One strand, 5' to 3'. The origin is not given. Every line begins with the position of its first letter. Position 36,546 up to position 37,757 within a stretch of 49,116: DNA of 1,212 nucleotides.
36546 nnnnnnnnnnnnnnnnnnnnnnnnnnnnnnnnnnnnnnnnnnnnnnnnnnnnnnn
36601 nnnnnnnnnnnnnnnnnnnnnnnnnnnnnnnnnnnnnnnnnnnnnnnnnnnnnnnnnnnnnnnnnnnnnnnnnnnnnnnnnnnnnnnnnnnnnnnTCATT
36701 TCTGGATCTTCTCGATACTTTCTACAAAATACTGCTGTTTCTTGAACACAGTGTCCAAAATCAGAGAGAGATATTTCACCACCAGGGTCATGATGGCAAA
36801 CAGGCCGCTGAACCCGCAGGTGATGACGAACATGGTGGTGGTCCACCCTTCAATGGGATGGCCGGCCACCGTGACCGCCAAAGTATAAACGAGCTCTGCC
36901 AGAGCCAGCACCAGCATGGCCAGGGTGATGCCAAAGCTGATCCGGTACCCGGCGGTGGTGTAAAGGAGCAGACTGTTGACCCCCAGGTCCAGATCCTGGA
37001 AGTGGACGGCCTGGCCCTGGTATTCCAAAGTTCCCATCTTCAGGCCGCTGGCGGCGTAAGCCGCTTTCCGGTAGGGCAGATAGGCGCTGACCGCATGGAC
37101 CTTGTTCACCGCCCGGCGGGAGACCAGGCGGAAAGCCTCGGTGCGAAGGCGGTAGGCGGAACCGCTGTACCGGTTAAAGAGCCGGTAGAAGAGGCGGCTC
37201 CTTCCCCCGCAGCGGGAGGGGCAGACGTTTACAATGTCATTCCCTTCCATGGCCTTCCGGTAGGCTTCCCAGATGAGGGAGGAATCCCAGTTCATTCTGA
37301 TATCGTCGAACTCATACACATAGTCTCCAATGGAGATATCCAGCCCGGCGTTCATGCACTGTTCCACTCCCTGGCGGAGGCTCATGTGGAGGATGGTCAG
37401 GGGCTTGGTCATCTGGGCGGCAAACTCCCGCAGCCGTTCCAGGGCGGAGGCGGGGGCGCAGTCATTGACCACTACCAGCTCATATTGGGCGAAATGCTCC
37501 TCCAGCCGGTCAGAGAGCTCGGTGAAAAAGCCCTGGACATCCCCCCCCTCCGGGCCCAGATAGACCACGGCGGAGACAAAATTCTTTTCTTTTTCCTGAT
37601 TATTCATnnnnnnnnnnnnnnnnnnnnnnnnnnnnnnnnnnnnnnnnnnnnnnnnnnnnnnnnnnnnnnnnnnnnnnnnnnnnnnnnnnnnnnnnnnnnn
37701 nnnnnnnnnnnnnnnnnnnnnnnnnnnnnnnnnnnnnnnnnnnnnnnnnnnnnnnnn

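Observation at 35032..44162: Seven-gene, translationally coupled cassette: candidate polyprenyl-phosphate-sugar modification and extracytoplasmic glycosylation system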

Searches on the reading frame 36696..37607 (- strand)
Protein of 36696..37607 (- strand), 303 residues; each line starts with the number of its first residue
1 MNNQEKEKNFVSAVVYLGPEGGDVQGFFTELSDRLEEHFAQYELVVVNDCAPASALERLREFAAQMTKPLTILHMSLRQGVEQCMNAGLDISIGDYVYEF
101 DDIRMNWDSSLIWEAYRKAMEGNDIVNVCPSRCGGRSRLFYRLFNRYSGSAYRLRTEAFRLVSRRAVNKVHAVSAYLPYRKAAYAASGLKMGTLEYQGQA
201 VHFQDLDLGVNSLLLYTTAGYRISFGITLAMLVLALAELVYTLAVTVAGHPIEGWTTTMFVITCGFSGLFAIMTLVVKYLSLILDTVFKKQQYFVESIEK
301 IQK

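Call 5: search_protein_families(library=pfam, proteins=[window:36696-37607:-], max_evalue=0.01)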
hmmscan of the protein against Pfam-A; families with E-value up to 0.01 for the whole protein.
window:36696-37607:- (303 aa): 1 family
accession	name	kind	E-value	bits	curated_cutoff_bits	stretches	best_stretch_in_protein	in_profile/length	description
PF00535.33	Glycos_transf_2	-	6.3e-06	26.7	23.3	1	40-102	26-87/168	Glycosyl transferase family 2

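Call 6: search_protein_families(library=ncbifam, proteins=[window:36696-37607:-], max_evalue=0.01)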
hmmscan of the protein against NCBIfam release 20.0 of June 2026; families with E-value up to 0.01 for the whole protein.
window:36696-37607:- (303 aa): 4 families
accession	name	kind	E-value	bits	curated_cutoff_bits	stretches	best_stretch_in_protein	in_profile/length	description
NF047588.1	GlcsyltransPgfSStrep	equivalog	2.9e-18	66.2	500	1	24-297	16-304/308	glycosyltransferase PgfS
NF007482.0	PRK10073.1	equivalog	1.2e-05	24.5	423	1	7-103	4-94/334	glycosyltransferase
TIGR03937.1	PgaC_IcaA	equivalog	0.0002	20.4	422.3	1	7-101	43-133/407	poly-beta-1,6-N-acetyl-D-glucosamine synthase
NF007986.1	PRK10714.1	equivalog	0.00028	20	529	1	39-298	36-311/316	undecaprenyl-phosphate 4-deoxy-4-formamido-L-arabinose transferase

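Call 43: search_solved_structures(query=window:36696-37607:-, max_evalue=1)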
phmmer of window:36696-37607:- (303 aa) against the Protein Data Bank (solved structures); distinct sequences matched with E-value up to 1: 6.
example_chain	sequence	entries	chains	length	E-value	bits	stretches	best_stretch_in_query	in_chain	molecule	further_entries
5ekp_C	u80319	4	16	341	3.3e-10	42.9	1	12-297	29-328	Uncharacterized glycosyltransferase sll0501 | Glycosyltransferase sll0501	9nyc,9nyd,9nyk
9nye_A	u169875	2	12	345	3.5e-10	42.9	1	12-297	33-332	Glycosyltransferase sll0501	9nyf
5eke_A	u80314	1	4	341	4.4e-10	42.5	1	12-297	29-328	Uncharacterized glycosyltransferase sll0501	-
3bcv_A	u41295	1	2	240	0.03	16.8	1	36-116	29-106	Putative glycosyltransferase protein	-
2ion_A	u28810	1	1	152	0.49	12.8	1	35-139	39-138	Programmed Cell Death 4, Pdcd4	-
5mlz_A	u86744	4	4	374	0.55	12.7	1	19-126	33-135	Dolichol monophosphate mannose synthase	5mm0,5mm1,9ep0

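Call 52: search_solved_structures(query=window:36696-37607:-, max_evalue=0.000001, show_alignments=1)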
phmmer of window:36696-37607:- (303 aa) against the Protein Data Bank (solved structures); distinct sequences matched with E-value up to 0.000001: 3.
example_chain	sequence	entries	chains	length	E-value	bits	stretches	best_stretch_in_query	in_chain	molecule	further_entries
5ekp_C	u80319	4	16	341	3.3e-10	42.9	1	12-297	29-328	Uncharacterized glycosyltransferase sll0501 | Glycosyltransferase sll0501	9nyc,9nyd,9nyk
9nye_A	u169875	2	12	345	3.5e-10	42.9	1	12-297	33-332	Glycosyltransferase sll0501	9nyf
5eke_A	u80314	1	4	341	4.4e-10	42.5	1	12-297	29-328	Uncharacterized glycosyltransferase sll0501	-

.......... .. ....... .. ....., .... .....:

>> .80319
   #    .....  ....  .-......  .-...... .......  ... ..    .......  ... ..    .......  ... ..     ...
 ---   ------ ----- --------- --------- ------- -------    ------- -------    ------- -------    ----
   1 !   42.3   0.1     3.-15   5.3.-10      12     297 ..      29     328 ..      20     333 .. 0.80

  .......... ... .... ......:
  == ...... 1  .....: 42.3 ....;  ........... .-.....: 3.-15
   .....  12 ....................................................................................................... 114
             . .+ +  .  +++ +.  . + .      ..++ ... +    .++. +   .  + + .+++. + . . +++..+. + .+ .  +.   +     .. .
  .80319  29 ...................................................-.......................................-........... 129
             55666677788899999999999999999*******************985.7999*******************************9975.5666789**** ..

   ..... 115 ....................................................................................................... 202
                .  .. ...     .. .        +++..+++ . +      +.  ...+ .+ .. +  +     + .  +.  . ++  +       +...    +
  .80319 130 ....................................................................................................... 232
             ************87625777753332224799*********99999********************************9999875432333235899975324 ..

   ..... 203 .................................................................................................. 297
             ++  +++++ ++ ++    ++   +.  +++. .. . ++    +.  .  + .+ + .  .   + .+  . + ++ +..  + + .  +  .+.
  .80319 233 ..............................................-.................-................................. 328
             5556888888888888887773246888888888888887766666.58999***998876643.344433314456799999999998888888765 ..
